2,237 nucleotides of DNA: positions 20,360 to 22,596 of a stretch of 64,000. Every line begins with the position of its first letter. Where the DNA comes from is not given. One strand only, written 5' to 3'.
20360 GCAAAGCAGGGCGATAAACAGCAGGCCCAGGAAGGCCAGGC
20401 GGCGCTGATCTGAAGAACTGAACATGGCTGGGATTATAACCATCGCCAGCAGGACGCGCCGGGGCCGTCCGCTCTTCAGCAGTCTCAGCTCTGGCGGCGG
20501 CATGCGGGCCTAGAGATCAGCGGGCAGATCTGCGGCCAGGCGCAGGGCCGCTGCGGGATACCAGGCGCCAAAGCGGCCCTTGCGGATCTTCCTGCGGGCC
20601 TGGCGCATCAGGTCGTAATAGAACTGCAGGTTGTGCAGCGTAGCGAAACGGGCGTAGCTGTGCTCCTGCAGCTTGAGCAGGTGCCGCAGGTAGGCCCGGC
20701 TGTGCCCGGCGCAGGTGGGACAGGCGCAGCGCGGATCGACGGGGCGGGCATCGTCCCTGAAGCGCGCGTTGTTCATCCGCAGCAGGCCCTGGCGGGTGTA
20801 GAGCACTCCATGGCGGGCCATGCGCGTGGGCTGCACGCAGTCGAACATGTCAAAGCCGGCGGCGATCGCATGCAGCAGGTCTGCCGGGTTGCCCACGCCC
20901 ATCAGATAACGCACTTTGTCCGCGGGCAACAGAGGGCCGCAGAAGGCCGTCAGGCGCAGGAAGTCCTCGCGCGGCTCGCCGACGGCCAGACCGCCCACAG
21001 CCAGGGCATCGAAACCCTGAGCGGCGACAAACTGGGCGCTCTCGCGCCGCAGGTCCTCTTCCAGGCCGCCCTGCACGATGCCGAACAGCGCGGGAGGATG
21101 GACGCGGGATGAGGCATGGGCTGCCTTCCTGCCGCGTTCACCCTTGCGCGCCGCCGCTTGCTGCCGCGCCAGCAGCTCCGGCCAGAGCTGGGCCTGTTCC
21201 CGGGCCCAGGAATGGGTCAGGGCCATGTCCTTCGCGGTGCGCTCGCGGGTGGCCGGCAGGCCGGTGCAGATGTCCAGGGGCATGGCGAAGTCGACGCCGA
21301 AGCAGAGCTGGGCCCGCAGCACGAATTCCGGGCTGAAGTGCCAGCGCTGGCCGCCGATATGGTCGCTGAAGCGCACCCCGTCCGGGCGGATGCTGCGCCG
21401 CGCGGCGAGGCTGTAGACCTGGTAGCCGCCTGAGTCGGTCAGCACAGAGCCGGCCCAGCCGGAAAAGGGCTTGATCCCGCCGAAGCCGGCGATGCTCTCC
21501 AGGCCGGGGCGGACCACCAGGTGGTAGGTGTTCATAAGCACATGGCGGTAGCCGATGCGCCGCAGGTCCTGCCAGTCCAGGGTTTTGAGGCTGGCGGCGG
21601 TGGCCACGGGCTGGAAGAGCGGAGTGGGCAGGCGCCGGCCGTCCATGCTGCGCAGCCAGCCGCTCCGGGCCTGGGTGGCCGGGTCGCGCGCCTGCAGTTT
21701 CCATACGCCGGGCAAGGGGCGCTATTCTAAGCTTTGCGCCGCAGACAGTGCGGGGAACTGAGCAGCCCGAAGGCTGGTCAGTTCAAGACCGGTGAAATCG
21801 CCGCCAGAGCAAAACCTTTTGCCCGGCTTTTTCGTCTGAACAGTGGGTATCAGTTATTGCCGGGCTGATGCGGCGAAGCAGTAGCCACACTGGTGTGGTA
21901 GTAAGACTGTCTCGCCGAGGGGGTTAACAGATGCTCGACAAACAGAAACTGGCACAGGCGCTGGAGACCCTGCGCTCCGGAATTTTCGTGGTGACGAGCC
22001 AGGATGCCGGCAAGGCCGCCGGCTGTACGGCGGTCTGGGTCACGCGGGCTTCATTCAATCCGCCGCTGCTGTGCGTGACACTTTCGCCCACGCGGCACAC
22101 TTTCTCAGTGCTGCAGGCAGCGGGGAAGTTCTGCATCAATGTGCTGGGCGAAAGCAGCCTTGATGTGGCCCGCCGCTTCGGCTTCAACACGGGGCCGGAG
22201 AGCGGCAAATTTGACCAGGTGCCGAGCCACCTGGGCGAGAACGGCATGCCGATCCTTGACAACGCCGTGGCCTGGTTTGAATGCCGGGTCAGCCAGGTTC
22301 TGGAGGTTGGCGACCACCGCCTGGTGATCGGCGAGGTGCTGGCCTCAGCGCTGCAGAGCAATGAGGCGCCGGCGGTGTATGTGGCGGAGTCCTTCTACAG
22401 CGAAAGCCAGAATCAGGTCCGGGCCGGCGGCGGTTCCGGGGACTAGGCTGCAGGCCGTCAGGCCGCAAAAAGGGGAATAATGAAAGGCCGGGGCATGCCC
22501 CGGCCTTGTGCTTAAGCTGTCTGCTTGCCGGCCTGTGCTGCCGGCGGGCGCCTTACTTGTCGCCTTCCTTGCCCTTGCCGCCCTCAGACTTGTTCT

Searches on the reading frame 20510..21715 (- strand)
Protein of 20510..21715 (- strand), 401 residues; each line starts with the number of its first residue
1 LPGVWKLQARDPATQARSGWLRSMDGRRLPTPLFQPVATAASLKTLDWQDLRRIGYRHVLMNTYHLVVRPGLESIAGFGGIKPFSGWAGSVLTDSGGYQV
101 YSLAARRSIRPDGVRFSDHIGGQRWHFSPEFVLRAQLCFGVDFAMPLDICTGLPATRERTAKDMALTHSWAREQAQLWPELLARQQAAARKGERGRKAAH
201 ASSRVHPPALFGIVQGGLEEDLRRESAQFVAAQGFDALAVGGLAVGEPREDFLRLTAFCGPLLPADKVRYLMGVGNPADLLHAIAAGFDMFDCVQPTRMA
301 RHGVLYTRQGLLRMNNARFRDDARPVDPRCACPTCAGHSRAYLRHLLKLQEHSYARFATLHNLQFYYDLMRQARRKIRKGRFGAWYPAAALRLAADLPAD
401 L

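Call 16: search_protein_families(library=pfam, proteins=[window:20510-21715:-])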
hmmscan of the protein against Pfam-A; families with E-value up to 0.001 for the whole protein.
window:20510-21715:- (401 aa): 1 family
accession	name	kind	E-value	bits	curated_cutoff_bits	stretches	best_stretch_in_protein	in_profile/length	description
PF01702.25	TGT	-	4.1e-117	391.7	26.3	1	15-386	2-348/357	Queuine tRNA-ribosyltransferase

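Call 32: find_homologous_proteins(query=window:20510-21715:-, max_evalue=1e-60)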
Query window:20510-21715:- (401 aa): 7851 proteins with E <= 1e-60 among 8000 candidates; the best 120 are listed.
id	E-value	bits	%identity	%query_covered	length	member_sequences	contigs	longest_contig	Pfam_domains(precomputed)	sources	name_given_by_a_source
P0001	1.1e-273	925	100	100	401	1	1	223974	PF01702.26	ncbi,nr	ncbi:tRNA guanosine(34) transglycosylase Tgt [bacterium]|nr:tRNA guanosine(34) transglycosylase Tgt 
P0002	8.6e-196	669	79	91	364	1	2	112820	PF01702.26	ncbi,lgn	-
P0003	1.2e-175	602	67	99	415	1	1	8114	PF01702.26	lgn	-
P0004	6.5e-170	584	65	99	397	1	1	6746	PF01702.26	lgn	-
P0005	4.9e-169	581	65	100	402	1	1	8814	PF01702.26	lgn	-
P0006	3.9e-168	578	64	100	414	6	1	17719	PF01702.26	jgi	-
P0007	7.9e-166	570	64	96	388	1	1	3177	PF01702.26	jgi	jgi:queuine tRNA-ribosyltransferase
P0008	1.7e-164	566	63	97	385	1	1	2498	PF01702.26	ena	-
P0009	3.7e-164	565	60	99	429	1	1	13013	PF01702.26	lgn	-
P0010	5.7e-164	564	65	96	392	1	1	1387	PF01702.26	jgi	jgi:queuine tRNA-ribosyltransferase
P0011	1.6e-162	559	64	96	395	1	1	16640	PF01702.26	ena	-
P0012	5.7e-162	557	58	100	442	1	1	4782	PF01702.26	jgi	jgi:queuine tRNA-ribosyltransferase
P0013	8.2e-162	557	61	100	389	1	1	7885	PF01702.26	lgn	-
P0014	9.1e-162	557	66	93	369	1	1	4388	PF01702.26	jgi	jgi:queuine tRNA-ribosyltransferase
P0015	1.5e-161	556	62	99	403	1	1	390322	PF01702.26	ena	-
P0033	1.2e-156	540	62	99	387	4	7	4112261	PF01702.26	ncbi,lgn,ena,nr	ncbi:tRNA guanosine(34) transglycosylase Tgt [bacterium]|nr:tRNA guanosine(34) transglycosylase Tgt 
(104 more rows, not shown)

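Call 33: find_encoding_contigs(protein=P0001, flank=10000, max_places=2)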
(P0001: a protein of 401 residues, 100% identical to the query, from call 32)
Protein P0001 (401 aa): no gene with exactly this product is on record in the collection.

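Call 34: find_encoding_contigs(protein=P0002, flank=10000, max_places=2)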
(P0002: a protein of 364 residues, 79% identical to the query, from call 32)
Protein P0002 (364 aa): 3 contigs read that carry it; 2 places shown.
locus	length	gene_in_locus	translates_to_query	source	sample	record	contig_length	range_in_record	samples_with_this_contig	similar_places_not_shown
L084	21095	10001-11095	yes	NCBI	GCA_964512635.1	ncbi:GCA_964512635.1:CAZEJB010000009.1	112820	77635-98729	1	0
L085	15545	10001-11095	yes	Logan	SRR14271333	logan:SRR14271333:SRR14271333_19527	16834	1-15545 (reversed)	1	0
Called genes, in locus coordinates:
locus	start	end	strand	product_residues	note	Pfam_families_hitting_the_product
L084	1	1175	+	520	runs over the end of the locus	-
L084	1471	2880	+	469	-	-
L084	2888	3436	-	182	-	PF10604:Polyketide_cyc2, PF08327:AHSA1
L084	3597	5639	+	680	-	PF00801:PKD (faint)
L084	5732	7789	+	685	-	PF00133:tRNA-synt_1, PF01406:tRNA-synt_1e (faint), PF09334:tRNA-synt_1g, PF00133:tRNA-synt_1, PF09334:tRNA-synt_1g, PF19303:Anticodon_3, PF08264:Anticodon_1 (weak), PF01588:tRNA_bind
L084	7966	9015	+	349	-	-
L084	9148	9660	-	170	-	PF01613:Flavin_Reduct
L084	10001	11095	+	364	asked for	PF01702:TGT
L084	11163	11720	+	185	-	PF00034:Cytochrom_C, PF13442:Cytochrome_CBB3 (weak)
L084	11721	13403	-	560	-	PF01435:Peptidase_M48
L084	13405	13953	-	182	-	-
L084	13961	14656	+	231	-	PF04542:Sigma70_r2, PF04545:Sigma70_r4, PF08281:Sigma70_r4_2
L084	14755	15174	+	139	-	-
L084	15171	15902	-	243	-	PF00551:Formyl_trans_N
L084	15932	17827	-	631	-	PF00361:Proton_antipo_M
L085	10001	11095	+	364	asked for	PF01702:TGT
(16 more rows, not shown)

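Call 67: find_encoding_contigs(protein=P0033, flank=10000, max_places=1)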
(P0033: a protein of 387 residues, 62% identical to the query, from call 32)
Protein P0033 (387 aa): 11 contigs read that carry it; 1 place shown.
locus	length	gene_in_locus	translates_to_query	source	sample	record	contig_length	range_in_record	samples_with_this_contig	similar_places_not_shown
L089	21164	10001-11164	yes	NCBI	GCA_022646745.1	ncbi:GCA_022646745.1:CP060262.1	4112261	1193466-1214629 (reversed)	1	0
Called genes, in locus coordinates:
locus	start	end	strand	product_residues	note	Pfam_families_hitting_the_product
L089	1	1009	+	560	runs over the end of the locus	-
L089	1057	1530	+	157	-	-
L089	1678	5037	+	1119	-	PF13570:Beta-prop_ACSF4, PF25292:Beta-prop_CGLA (faint), PF13360:PQQ_2, PF13570:Beta-prop_ACSF4, PF18911:PKD_4 (weak)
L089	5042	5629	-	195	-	PF06078:DUF937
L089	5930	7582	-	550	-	PF00118:Cpn60_TCP1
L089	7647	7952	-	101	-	PF00166:Cpn10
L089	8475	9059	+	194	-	-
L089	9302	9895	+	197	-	-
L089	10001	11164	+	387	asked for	PF01702:TGT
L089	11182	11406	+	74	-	-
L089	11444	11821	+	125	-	-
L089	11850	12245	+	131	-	-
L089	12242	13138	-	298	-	PF18030:Rimk_N, PF02655:ATP-grasp_3, PF08443:RimK, PF14397:ATPgrasp_ST (faint), PF02955:GSH-S_ATP, PF07478:Dala_Dala_lig_C (faint)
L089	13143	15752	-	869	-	-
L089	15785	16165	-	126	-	PF05258:DciA (weak)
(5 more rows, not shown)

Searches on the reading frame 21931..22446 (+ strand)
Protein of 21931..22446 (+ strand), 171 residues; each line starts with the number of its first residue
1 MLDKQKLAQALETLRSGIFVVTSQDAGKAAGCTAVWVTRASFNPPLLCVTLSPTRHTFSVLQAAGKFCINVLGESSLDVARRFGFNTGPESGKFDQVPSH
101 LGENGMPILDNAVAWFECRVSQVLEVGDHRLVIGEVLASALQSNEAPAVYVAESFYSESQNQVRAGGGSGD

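Call 16: search_protein_families(library=pfam, proteins=[window:21931-22446:+])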
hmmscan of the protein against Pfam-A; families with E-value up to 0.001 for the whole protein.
window:21931-22446:+ (171 aa): 1 family
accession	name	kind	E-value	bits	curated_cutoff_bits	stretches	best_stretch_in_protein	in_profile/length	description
PF01613.24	Flavin_Reduct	-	1.3e-40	139.4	27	1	14-157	4-151/153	Flavin reductase like domain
